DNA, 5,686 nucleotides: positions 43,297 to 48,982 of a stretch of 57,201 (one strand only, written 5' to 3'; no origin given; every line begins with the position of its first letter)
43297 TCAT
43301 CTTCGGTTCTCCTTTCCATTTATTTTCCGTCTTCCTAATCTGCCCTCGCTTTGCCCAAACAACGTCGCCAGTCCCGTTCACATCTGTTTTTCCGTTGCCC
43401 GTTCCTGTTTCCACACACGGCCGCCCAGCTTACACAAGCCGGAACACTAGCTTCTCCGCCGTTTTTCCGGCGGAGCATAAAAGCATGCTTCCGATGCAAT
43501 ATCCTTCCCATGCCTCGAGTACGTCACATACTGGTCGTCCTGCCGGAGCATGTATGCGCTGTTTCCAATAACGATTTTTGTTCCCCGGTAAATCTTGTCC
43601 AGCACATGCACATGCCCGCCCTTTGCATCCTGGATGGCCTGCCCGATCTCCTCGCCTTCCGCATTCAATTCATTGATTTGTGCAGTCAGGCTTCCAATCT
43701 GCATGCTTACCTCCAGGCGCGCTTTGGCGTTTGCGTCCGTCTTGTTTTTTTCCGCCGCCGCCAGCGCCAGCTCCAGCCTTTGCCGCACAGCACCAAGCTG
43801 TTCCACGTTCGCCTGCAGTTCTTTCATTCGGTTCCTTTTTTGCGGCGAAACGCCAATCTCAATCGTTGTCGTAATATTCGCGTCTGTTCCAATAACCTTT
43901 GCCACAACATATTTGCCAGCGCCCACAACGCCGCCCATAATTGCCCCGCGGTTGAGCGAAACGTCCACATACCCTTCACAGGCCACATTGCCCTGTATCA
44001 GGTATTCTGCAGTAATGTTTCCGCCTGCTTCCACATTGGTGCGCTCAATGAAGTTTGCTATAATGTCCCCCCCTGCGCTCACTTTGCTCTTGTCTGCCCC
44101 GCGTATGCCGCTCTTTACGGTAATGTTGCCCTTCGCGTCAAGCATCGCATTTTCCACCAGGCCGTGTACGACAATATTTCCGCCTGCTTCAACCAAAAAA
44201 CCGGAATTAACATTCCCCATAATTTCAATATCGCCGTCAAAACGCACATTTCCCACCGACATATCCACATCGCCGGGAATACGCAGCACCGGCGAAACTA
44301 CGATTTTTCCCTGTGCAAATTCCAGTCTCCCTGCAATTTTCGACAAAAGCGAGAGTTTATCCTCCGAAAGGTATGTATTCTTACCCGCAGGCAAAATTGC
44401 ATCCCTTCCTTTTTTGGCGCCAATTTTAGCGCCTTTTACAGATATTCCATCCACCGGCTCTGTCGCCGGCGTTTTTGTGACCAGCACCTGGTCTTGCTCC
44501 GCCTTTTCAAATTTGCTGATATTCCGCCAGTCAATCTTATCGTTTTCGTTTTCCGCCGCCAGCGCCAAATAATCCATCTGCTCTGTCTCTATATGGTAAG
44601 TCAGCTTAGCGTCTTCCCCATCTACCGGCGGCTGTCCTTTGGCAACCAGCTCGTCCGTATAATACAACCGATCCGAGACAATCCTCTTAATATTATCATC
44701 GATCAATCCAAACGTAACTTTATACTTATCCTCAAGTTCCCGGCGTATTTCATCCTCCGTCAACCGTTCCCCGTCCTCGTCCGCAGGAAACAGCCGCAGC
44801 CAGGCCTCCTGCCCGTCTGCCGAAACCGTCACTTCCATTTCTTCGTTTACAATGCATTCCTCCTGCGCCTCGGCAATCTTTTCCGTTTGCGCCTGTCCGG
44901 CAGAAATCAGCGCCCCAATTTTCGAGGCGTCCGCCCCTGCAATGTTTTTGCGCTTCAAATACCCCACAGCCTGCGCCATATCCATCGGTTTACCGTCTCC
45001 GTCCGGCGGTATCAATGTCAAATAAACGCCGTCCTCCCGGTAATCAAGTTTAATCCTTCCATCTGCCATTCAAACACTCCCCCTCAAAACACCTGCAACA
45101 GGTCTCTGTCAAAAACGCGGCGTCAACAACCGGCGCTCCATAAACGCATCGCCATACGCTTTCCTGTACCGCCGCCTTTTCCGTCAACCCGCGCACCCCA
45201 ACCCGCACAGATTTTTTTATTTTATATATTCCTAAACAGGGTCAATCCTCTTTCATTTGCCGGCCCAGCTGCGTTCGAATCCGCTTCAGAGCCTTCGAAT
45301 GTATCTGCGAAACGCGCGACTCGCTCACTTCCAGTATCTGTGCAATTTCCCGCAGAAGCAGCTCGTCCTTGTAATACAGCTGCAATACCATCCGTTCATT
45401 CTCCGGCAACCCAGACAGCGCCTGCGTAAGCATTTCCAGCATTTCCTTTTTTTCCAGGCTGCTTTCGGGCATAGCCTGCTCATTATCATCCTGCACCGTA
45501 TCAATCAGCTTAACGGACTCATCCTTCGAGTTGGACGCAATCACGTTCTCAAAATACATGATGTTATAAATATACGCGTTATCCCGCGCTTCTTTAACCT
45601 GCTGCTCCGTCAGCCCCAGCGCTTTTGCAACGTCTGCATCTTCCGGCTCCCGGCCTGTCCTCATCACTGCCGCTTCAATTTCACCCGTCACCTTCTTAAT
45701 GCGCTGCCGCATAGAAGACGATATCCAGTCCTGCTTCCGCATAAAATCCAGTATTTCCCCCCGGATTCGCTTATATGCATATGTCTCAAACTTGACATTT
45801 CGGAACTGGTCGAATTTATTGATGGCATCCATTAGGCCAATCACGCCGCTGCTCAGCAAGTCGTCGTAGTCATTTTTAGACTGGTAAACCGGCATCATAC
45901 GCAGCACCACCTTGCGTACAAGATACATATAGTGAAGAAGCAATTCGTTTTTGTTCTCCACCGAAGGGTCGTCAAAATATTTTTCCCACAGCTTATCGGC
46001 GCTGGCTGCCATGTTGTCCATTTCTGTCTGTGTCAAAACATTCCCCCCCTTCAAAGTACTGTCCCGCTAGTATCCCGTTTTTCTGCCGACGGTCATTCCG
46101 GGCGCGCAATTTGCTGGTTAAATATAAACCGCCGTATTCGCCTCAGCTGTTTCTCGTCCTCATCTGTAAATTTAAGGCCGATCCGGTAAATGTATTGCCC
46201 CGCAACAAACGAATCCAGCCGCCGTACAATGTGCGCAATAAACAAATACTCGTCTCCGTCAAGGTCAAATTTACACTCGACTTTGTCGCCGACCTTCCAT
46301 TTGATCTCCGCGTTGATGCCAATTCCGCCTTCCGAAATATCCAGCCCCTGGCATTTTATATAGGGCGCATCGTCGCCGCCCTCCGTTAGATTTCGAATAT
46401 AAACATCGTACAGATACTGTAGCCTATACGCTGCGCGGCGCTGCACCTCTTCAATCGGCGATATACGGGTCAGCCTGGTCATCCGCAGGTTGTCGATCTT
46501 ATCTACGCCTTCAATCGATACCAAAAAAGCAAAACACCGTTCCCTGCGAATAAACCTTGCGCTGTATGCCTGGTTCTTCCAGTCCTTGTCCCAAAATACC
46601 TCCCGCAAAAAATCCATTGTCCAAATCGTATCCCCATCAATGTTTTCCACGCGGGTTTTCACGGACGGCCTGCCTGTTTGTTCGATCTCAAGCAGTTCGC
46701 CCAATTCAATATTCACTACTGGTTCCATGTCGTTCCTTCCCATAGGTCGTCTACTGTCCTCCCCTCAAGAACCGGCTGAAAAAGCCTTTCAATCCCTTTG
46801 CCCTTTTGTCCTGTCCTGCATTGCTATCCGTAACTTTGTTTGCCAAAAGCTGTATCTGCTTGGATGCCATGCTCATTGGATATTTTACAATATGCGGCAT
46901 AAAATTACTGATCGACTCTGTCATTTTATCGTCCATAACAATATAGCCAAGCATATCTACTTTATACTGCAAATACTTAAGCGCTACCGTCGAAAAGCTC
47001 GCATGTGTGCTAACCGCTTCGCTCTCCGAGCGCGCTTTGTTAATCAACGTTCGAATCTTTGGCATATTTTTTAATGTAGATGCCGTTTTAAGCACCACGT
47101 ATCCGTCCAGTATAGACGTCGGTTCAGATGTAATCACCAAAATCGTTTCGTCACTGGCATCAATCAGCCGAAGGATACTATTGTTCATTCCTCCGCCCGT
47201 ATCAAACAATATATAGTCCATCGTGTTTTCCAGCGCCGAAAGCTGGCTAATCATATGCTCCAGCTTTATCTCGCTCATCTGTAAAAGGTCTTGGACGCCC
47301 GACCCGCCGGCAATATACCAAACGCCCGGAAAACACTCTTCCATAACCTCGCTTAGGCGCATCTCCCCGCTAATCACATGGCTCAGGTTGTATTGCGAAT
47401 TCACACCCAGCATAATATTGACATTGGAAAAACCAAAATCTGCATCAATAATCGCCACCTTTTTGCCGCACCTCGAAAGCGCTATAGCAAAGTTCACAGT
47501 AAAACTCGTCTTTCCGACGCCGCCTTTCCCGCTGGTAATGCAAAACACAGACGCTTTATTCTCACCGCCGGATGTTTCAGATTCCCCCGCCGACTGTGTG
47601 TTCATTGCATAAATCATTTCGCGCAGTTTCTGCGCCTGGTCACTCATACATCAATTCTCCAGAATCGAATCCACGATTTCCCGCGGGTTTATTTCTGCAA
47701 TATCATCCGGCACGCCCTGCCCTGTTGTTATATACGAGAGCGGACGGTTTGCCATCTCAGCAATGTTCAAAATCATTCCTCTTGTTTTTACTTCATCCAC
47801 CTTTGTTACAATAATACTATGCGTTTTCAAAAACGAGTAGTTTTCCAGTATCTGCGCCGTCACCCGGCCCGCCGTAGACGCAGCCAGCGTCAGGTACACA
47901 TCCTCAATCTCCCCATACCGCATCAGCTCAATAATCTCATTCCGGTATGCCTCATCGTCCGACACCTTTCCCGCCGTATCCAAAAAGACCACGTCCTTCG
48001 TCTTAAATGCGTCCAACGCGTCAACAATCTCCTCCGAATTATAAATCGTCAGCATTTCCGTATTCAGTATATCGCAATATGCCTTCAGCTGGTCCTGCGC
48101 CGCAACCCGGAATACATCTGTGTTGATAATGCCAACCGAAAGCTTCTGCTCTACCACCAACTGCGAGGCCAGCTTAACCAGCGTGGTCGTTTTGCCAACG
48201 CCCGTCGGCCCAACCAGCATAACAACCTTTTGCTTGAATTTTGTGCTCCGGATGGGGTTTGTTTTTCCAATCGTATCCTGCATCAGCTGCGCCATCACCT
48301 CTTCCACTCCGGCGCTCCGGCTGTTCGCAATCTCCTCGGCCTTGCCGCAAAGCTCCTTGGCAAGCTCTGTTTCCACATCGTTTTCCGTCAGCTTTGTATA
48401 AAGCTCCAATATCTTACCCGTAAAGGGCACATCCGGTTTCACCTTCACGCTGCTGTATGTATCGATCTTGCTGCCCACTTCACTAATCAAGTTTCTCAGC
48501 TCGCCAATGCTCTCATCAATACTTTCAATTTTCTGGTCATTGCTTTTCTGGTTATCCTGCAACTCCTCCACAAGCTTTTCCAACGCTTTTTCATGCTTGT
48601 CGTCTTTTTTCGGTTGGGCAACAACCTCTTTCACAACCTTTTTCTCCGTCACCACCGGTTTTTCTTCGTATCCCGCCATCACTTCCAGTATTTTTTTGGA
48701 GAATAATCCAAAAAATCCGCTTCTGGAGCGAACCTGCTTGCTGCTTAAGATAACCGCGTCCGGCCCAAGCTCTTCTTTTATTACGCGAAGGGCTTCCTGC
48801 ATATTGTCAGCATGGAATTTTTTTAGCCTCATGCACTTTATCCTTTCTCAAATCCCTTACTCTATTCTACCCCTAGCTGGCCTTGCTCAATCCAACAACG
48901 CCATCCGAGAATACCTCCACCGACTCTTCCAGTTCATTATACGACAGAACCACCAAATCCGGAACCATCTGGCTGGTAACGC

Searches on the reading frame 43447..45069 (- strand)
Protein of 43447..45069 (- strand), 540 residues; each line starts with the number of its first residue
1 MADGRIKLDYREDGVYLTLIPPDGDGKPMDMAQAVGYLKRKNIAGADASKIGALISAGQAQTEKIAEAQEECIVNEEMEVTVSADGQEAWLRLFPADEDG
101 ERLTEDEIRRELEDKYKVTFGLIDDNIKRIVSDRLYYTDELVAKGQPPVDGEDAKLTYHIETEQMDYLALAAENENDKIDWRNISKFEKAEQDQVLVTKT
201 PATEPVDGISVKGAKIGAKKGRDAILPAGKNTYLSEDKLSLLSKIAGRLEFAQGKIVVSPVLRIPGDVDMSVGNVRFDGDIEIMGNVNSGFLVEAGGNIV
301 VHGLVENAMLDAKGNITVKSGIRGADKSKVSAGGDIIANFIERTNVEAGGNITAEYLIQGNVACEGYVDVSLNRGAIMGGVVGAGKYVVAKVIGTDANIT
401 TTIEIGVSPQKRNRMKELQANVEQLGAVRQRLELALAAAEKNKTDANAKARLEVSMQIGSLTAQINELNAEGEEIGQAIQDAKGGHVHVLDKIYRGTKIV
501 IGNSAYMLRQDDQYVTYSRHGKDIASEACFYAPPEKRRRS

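Call 14: search_protein_families(library=pfam, proteins=[window:43447-45069:-])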
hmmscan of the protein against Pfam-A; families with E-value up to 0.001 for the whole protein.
window:43447-45069:- (540 aa): 3 families
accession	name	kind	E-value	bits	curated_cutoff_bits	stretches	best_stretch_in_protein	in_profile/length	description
PF03961.19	FapA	-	1.4e-58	199.1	31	1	260-523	1-271/272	Flagellar Assembly Protein A beta solenoid domain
PF20250.3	FapA_N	-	3.5e-39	134.4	27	1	78-252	1-176/178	Flagellar Assembly Protein A N-terminal region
PF25764.1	KIF21A_4th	-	6.1e-05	23.2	33.1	1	410-479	58-127/183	KIF21A-like domain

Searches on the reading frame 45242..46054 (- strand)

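Call 14: search_protein_families(library=pfam, proteins=[window:45242-46054:-])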
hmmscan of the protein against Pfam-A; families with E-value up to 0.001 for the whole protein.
window:45242-46054:- (270 aa): 4 families
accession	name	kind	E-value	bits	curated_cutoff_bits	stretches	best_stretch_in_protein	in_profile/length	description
PF04545.22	Sigma70_r4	-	7.6e-18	64.2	24.1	1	212-260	1-49/50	Sigma-70, region 4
PF04542.20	Sigma70_r2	-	3.6e-15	55.9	24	1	41-110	4-70/71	Sigma-70 region 2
PF08281.18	Sigma70_r4_2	-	2.3e-09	37.2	25.7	1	207-259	2-54/54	Sigma-70, region 4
PF04539.22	Sigma70_r3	-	3e-07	30.9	25.3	1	119-166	3-50/78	Sigma-70 region 3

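Call 60: search_protein_families(library=ncbifam, max_evalue=0.00001, proteins=[window:45242-46054:-])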
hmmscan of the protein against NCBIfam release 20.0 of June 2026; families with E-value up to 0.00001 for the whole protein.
window:45242-46054:- (270 aa): 71 families (the best 25 are shown)
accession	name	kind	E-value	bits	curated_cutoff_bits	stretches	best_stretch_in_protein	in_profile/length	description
TIGR02479.1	FliA_WhiG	subfamily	1.5e-69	234.2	189.6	1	38-263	1-223/224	FliA/WhiG family RNA polymerase sigma factor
NF005413.0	PRK06986.1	subfamily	4.7e-67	226.3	201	1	28-266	8-239/241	RNA polymerase sigma factor FliA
NF005809.0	PRK07670.1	equivalog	2.3e-63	214.1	326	1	14-267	4-254/255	FliA/WhiG family RNA polymerase sigma factor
NF004935.0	PRK06288.1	equivalog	2.4e-63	214.3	343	1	13-266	13-265/270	RNA polymerase sigma factor WhiG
NF004572.0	PRK05911.1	equivalog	5.3e-48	163.6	378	1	21-263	11-253/257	RNA polymerase sigma factor sigma-28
TIGR02980.1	SigBFG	subfamily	4.2e-37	128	234.35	1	33-263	3-226/227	SigB/SigF/SigG family RNA polymerase sigma factor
TIGR02937.1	sigma70-ECF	superfamily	4.3e-36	124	42.9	1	36-263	4-165/165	sigma-70 family RNA polymerase sigma factor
NF009091.0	PRK12427.1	equivalog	5.8e-34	117.8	339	1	34-261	16-229/233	FliA/WhiG family RNA polymerase sigma factor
NF005644.0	PRK07408.1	subfamily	1.8e-30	106.4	261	1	10-266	4-256/258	RNA polymerase sigma factor SigF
TIGR02885.1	spore_sigF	equivalog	3.2e-30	105.7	321.45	1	32-263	10-231/231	RNA polymerase sporulation sigma factor SigF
NF004052.0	PRK05572.1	subfamily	1.9e-29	103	311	1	32-263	31-250/252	SigF/SigG family RNA polymerase sporulation sigma factor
TIGR02941.1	Sigma_B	equivalog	5.3e-27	94.9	315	1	20-261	16-251/255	RNA polymerase sigma factor SigB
TIGR02997.1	Sig70-cyanoRpoD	subfamily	1.6e-24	86.7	384.5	1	57-260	94-298/298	RNA polymerase sigma factor, RpoD/SigA family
NF006071.0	PRK08215.1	equivalog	2.6e-24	86.2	372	1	33-262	37-256/258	RNA polymerase sporulation sigma factor SigG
TIGR02393.1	RpoD_Cterm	equivalog_domain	1.2e-23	83.9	354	1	62-262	26-227/238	RNA polymerase sigma factor RpoD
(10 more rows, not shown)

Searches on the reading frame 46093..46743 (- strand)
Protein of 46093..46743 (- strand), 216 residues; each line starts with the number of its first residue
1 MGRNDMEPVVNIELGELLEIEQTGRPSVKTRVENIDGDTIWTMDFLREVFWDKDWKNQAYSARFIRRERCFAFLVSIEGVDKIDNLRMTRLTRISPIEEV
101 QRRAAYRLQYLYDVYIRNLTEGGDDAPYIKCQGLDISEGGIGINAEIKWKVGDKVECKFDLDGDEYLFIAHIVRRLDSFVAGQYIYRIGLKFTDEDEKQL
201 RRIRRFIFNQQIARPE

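Call 14: search_protein_families(library=pfam, proteins=[window:46093-46743:-])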
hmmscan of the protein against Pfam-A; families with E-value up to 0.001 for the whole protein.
window:46093-46743:- (216 aa): 1 family
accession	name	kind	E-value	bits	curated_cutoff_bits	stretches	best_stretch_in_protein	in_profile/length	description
PF07238.19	PilZ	-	3.7e-15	56.6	22.5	1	101-208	1-101/102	PilZ domain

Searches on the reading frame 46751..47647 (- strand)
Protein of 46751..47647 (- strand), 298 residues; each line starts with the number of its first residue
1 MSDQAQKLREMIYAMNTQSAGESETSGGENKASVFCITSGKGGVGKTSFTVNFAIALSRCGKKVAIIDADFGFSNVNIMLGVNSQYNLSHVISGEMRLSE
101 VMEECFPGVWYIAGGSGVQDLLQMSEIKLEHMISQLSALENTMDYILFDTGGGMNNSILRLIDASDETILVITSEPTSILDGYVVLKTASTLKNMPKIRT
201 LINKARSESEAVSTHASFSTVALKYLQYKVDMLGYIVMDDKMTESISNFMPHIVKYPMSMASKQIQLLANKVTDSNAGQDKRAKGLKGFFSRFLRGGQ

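Call 14: search_protein_families(library=pfam, proteins=[window:46751-47647:-])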
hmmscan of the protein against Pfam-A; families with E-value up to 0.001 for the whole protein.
window:46751-47647:- (298 aa): 8 families
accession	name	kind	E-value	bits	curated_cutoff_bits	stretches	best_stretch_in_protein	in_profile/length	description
PF10609.15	ParA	-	1.1e-17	64.7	27.1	1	33-272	4-245/246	NUBPL iron-transfer P-loop NTPase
PF01656.29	CbiA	-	5.8e-16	59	25.4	1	36-250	2-123/125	CobQ/CobB/MinD/ParA nucleotide binding domain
PF13614.12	AAA_31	-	9.7e-16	58.6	27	1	34-179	3-154/177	AAA domain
PF06564.18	CBP_BcsQ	-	1.2e-08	35.2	21.3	1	35-271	4-232/234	Cellulose biosynthesis protein BcsQ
PF00142.24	Fer4_NifH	-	1.3e-07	31.8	25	1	39-275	6-247/271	4Fe-4S iron sulfur cluster binding proteins, NifH/frxC family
PF09140.17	MipZ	-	2e-07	31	20.7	1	37-168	5-124/262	ATPase MipZ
PF02374.21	ArsA_ATPase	-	1.3e-05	25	24.3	1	36-70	4-38/305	Anion-transporting ATPase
PF13479.12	AAA_24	-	0.00024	21.4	27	0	39-239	8-171/195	AAA domain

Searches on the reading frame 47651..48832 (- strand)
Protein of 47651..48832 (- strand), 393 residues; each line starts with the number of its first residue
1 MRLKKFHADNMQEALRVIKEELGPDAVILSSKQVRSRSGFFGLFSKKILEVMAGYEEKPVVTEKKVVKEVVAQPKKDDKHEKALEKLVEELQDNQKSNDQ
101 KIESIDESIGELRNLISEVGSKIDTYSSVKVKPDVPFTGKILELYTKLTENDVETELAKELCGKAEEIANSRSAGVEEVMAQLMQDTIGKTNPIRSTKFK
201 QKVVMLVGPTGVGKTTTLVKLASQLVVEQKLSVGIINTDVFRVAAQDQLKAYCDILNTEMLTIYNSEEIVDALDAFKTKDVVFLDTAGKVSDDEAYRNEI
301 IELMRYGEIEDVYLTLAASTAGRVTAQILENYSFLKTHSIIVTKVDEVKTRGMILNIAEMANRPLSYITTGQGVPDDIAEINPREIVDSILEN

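Call 14: search_protein_families(library=pfam, proteins=[window:47651-48832:-])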
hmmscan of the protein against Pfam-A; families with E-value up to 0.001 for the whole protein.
window:47651-48832:- (393 aa): 8 families
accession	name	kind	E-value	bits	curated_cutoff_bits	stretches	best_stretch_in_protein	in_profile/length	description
PF00448.28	SRP54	-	2.9e-40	138.5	22.7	1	202-391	2-195/196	SRP54-type protein, GTPase domain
PF25199.1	nSTAND_NTPase5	-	2.8e-06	27.7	34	1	190-244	31-84/145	Novel STAND NTPase 5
PF00004.35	AAA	-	2.2e-05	25.3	21.2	1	204-325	1-115/131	ATPase family associated with various cellular activities (AAA)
PF13173.12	AAA_14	-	2.3e-05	24.9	27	1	201-323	2-102/129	AAA domain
PF13401.12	AAA_22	-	6.1e-05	23.8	27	1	199-243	3-39/130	AAA domain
PF01656.29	CbiA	-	0.00013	22.4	25.4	1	209-359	7-97/125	CobQ/CobB/MinD/ParA nucleotide binding domain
PF20720.3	nSTAND3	-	0.0004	20.6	27.2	1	200-276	16-98/155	Novel STAND NTPase 3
PF12775.13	AAA_7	-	0.00098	19.1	25.8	0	199-236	31-67/181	P-loop containing dynein motor region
